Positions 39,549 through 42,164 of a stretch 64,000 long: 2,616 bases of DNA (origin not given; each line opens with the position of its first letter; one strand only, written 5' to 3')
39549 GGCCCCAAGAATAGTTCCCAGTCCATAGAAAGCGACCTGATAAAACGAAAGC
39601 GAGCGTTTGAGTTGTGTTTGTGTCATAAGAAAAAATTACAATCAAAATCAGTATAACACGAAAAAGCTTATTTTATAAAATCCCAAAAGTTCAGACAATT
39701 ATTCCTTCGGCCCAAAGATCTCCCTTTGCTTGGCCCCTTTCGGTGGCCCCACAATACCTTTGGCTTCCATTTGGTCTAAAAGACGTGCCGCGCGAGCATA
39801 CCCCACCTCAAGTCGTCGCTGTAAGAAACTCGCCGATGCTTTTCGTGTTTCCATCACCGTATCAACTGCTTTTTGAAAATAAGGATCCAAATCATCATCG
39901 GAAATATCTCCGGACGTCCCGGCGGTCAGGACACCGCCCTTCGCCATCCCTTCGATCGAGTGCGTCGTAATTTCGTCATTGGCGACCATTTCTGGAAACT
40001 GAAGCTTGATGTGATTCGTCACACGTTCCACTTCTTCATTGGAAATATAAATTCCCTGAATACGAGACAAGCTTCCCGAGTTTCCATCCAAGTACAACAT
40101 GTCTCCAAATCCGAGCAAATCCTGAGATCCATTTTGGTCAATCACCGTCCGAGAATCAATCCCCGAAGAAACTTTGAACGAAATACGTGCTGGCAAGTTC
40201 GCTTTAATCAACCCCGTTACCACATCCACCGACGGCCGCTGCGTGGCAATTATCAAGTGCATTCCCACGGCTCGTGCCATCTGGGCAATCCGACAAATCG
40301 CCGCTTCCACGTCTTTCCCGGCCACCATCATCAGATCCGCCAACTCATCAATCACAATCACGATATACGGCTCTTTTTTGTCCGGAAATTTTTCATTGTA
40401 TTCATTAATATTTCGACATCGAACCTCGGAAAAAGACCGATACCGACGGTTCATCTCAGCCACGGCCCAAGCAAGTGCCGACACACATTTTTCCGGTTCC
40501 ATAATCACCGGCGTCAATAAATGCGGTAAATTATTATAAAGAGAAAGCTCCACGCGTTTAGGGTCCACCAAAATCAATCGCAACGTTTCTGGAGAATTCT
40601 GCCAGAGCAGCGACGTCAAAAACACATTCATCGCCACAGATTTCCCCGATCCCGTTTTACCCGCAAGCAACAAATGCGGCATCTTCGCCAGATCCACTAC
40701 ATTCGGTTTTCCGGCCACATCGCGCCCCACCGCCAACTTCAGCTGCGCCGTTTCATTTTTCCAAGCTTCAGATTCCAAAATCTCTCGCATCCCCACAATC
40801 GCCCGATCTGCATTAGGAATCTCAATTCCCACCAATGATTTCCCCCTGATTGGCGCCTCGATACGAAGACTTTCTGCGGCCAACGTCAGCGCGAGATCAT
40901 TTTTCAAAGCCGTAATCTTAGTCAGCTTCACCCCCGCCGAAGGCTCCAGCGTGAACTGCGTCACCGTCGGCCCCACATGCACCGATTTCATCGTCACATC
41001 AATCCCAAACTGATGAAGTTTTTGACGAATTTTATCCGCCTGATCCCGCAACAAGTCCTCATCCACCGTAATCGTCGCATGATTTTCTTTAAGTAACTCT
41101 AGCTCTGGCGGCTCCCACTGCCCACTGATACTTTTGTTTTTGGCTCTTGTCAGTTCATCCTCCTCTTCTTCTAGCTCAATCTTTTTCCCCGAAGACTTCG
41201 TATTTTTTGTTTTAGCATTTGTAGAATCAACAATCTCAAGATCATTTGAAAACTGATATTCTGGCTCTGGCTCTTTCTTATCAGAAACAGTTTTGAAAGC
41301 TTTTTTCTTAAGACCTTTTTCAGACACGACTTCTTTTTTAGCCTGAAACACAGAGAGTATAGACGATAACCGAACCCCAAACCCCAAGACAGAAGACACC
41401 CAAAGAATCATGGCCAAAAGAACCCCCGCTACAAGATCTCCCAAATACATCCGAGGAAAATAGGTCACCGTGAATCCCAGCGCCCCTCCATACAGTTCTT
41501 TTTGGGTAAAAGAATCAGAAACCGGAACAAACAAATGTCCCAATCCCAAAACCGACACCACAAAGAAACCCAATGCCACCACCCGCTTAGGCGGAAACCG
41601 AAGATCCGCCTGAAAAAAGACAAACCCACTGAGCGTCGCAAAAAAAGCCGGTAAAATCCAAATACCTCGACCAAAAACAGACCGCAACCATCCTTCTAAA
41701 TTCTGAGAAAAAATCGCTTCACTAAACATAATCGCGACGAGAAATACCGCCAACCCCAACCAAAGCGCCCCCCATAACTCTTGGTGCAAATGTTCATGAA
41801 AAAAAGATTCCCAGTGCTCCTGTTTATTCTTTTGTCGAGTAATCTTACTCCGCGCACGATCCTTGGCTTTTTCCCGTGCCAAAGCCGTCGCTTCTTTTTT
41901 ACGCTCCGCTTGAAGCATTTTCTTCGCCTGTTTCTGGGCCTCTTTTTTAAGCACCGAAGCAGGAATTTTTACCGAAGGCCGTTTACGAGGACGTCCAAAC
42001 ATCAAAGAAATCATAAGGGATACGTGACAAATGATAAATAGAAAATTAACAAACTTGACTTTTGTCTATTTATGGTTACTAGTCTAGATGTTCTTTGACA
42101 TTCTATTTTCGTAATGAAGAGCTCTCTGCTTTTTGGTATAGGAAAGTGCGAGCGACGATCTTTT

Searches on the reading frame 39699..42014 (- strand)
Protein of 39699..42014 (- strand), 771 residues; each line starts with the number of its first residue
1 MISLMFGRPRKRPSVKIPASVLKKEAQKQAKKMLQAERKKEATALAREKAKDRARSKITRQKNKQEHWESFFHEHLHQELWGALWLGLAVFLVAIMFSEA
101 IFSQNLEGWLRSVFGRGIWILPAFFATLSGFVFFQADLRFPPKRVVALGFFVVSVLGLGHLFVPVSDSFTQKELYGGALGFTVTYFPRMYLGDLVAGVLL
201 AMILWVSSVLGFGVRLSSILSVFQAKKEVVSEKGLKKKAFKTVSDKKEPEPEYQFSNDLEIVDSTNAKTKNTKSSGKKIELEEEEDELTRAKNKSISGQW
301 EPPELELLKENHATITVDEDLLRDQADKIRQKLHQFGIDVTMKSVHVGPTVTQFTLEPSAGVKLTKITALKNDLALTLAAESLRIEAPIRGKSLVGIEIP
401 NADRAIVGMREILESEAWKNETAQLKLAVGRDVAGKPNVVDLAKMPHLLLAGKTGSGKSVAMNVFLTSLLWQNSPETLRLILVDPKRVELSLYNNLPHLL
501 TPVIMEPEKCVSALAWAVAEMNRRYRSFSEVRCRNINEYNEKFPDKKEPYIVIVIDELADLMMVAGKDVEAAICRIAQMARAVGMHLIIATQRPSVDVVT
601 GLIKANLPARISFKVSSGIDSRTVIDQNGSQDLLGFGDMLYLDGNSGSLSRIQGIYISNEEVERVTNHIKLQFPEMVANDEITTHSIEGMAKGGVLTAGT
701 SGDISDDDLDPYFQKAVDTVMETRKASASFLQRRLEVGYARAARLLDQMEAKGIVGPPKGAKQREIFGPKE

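Call 36: search_protein_families(library=pfam, proteins=[window:39699-42014:-], max_evalue=0.00001)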
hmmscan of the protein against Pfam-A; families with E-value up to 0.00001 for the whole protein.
window:39699-42014:- (771 aa): 3 families
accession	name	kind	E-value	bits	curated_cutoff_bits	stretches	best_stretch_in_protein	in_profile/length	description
PF01580.24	FtsK_SpoIIIE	-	1.2e-62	211.7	24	1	410-596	3-221/221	FtsK/SpoIIIE family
PF17854.6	FtsK_alpha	-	1.7e-29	102.4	22.9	1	303-401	2-101/101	FtsK alpha domain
PF09397.16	FtsK_gamma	-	5.4e-26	90.5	30.6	1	708-767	2-61/63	Ftsk gamma domain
